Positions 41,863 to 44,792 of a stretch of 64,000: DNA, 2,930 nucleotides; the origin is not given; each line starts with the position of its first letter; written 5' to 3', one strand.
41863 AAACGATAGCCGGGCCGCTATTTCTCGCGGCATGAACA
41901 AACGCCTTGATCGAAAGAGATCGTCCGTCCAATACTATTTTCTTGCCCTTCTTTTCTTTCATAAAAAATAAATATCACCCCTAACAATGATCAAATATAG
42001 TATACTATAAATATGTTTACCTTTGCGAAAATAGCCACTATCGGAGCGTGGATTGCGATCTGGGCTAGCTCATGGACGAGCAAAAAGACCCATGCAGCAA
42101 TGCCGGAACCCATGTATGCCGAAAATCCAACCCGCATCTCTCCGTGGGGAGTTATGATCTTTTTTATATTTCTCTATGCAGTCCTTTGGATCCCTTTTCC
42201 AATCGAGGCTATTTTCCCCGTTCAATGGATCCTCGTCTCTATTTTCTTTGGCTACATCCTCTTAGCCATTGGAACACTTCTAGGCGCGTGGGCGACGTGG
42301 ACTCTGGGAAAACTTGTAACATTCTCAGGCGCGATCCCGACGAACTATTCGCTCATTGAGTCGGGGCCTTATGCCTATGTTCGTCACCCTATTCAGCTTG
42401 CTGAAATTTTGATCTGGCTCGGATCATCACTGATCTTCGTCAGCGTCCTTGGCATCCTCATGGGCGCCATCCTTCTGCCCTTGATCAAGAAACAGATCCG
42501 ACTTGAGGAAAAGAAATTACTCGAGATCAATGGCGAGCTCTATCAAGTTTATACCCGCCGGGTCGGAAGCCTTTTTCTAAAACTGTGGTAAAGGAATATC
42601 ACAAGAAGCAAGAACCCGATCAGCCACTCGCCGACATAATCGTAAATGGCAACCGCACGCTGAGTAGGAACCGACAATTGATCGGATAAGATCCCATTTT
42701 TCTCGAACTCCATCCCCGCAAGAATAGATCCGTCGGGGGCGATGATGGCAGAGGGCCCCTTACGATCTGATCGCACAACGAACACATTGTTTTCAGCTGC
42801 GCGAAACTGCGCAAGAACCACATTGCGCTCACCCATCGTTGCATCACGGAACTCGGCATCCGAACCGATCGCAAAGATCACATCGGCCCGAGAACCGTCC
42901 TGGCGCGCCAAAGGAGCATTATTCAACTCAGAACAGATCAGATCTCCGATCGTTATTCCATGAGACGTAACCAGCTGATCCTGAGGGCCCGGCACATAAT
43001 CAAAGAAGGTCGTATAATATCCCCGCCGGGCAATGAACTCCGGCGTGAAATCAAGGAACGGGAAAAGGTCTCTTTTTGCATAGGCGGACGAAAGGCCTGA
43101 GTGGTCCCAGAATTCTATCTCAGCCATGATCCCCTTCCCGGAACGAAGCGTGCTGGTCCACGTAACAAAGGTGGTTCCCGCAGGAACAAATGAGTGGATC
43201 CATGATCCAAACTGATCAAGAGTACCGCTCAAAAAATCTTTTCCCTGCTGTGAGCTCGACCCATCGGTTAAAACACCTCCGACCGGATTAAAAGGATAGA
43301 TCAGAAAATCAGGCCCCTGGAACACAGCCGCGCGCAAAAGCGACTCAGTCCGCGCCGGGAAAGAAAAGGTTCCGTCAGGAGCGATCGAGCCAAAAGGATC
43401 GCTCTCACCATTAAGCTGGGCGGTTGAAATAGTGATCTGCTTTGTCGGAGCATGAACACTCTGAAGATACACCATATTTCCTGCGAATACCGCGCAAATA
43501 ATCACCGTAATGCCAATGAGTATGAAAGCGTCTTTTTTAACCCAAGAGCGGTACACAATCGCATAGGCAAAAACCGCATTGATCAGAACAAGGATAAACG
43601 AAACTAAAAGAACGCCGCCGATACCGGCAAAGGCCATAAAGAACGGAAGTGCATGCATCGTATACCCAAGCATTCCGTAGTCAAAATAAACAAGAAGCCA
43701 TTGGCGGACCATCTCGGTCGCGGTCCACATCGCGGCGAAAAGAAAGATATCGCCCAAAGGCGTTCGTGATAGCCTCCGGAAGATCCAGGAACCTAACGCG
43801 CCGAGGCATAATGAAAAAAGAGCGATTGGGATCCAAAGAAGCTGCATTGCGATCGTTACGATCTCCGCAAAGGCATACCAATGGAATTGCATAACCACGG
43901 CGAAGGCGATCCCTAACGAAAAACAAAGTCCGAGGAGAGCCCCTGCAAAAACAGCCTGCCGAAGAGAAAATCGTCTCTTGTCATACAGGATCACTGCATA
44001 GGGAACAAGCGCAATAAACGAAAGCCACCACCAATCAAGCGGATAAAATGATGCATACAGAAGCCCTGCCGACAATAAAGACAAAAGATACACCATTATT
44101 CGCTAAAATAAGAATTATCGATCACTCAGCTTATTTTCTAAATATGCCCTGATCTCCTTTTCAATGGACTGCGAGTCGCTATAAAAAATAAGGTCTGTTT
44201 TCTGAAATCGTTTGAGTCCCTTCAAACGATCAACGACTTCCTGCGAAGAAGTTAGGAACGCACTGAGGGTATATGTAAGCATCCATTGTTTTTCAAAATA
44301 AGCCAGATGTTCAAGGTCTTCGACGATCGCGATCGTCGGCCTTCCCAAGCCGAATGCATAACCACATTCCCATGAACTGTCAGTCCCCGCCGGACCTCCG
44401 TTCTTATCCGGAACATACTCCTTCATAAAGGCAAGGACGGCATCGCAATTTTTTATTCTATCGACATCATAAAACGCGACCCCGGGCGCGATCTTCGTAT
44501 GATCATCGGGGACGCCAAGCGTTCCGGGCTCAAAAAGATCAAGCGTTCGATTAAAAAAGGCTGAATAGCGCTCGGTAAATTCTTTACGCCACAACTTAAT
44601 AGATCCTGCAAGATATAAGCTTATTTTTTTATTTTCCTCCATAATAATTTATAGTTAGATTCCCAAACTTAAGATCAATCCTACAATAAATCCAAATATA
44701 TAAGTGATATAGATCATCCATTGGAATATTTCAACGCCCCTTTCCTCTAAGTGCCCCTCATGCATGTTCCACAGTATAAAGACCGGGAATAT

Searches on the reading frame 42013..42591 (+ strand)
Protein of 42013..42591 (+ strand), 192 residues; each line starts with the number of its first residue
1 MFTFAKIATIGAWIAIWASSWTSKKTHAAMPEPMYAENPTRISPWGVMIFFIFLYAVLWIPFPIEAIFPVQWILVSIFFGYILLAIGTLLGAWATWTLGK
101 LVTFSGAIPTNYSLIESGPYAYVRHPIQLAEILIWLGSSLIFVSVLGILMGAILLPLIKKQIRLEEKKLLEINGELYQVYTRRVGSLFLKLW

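Call 32: search_protein_families(library=pfam, proteins=[window:42013-42591:+], max_evalue=0.001)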
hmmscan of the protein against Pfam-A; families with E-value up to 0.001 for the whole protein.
window:42013-42591:+ (192 aa): 3 families
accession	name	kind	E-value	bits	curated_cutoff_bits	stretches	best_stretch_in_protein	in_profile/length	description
PF04191.18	PEMT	-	6.9e-14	52.6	25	1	76-170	2-98/105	Phospholipid methyltransferase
PF04140.19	ICMT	-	4.9e-08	33.7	24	1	83-170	4-94/95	Isoprenylcysteine carboxyl methyltransferase (ICMT) family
PF06966.17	DUF1295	-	1.6e-05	24.9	20.4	1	49-184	89-235/235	Protein of unknown function (DUF1295)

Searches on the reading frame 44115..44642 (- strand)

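Call 32: search_protein_families(library=pfam, proteins=[window:44115-44642:-], max_evalue=0.001)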
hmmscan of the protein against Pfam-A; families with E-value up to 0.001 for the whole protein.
window:44115-44642:- (175 aa): 1 family
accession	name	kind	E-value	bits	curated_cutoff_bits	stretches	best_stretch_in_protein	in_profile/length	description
PF05014.21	Nuc_deoxyrib_tr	-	4.4e-07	30.5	28.8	1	9-112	1-102/117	Nucleoside 2-deoxyribosyltransferase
